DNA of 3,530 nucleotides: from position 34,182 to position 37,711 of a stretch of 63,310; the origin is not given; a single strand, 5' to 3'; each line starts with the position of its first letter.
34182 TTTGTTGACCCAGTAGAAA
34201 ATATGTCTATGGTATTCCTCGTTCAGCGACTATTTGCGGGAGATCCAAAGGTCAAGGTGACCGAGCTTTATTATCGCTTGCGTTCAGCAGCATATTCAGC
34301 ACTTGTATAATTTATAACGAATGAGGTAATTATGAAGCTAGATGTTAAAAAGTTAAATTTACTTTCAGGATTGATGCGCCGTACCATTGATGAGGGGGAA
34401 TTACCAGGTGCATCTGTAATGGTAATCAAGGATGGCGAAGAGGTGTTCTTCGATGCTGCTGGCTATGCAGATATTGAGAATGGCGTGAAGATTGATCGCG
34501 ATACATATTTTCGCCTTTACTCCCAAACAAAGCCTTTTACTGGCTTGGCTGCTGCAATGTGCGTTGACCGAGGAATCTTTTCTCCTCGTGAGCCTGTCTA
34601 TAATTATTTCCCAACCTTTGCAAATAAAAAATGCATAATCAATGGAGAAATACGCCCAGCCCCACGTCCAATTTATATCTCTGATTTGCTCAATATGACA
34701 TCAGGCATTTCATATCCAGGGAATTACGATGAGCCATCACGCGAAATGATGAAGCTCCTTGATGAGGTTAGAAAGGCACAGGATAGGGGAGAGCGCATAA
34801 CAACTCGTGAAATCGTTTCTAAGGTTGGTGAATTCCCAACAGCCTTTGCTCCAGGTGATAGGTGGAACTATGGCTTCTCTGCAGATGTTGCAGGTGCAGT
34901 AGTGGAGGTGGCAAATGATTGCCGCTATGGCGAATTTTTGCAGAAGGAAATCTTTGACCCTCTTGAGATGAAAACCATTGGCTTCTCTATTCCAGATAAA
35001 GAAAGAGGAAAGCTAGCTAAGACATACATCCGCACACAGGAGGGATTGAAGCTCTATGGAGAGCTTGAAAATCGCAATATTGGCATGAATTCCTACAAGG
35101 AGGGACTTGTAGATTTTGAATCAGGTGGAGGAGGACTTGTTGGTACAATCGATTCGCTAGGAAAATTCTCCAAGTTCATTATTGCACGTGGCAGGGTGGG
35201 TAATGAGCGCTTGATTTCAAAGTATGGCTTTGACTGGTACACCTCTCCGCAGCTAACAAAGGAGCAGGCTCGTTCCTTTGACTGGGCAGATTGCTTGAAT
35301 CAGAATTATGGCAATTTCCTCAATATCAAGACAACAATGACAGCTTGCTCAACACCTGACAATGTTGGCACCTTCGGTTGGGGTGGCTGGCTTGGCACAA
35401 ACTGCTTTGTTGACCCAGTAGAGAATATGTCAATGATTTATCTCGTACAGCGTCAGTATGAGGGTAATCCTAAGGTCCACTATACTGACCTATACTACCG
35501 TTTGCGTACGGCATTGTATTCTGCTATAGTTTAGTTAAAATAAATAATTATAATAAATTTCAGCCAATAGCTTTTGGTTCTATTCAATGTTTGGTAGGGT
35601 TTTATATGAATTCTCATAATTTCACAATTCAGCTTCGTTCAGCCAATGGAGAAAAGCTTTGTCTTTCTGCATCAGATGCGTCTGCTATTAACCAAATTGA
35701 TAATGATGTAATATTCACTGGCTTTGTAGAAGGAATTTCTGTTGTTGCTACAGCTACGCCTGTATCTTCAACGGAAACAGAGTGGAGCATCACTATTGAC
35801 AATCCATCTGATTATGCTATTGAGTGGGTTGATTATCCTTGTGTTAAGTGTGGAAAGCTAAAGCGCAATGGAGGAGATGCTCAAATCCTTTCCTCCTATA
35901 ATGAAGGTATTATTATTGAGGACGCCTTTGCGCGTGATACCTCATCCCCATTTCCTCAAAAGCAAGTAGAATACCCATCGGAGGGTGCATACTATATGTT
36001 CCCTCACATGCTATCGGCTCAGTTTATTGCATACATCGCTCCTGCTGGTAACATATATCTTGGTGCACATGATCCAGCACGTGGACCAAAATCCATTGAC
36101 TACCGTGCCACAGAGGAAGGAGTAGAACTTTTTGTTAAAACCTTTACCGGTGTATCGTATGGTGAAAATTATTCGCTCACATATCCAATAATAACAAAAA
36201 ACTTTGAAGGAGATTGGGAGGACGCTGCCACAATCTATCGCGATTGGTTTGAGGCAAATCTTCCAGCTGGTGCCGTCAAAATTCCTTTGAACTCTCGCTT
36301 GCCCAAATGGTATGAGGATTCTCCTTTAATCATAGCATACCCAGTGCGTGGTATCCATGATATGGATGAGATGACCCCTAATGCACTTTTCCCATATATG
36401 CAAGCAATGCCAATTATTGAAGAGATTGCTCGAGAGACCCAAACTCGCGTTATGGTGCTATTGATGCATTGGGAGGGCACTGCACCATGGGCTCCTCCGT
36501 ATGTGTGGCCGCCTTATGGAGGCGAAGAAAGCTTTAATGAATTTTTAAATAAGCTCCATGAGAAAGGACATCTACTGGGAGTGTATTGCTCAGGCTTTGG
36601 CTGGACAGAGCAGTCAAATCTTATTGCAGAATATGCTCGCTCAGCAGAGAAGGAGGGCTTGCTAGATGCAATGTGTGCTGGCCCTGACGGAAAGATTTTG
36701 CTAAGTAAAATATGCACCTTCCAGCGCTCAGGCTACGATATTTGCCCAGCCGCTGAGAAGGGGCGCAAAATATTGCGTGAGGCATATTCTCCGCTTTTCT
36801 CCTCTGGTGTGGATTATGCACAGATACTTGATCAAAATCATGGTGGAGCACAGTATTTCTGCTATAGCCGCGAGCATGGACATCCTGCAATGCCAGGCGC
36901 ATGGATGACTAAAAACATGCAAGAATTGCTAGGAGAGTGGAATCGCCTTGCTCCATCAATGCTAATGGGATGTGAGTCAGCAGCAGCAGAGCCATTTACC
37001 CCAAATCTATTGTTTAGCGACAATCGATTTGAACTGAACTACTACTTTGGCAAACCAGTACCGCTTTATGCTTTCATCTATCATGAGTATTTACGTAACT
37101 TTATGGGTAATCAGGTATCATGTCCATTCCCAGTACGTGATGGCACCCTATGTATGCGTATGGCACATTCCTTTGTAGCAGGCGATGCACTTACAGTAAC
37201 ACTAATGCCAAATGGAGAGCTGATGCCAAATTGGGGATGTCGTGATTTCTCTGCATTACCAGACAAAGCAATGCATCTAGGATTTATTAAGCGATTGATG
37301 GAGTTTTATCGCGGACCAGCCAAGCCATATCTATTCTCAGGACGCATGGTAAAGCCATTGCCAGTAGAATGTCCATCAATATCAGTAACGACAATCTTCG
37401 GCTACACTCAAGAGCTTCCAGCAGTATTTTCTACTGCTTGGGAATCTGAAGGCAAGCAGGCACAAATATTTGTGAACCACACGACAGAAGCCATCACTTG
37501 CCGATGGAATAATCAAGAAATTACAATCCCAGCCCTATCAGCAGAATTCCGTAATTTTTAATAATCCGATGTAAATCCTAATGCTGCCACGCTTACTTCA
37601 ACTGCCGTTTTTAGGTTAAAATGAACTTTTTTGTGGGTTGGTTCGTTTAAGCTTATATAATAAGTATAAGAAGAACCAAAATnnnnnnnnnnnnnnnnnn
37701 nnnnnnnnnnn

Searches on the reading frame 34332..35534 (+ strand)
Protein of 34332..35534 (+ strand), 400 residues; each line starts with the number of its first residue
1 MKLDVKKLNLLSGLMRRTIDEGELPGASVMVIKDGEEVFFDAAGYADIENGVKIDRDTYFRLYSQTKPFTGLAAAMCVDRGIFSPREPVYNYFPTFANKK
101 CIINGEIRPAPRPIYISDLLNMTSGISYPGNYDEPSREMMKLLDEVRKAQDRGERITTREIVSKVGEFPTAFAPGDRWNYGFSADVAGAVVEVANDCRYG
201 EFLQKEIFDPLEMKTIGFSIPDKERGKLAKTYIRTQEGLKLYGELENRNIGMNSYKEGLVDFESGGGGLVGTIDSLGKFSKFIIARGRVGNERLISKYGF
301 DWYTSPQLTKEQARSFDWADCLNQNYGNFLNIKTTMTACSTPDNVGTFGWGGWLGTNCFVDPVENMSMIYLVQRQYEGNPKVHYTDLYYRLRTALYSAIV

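Call 7: search_protein_families(library=pfam, proteins=[window:34332-35534:+], max_evalue=0.001)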
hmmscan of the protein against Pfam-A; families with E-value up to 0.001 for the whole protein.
window:34332-35534:+ (400 aa): 1 family
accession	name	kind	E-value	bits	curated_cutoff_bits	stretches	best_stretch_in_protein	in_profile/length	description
PF00144.29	Beta-lactamase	-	1.5e-52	179.2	27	1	14-378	4-314/329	Beta-lactamase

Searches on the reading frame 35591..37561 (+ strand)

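Call 7: search_protein_families(library=pfam, proteins=[window:35591-37561:+], max_evalue=0.001)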
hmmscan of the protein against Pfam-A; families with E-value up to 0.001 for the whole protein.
window:35591-37561:+ (656 aa): 1 family
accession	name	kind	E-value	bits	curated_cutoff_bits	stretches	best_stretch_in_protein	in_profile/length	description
PF19773.5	DUF6259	-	1.6e-25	90.3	28.7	1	194-502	1-294/300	Domain of unknown function (DUF6259)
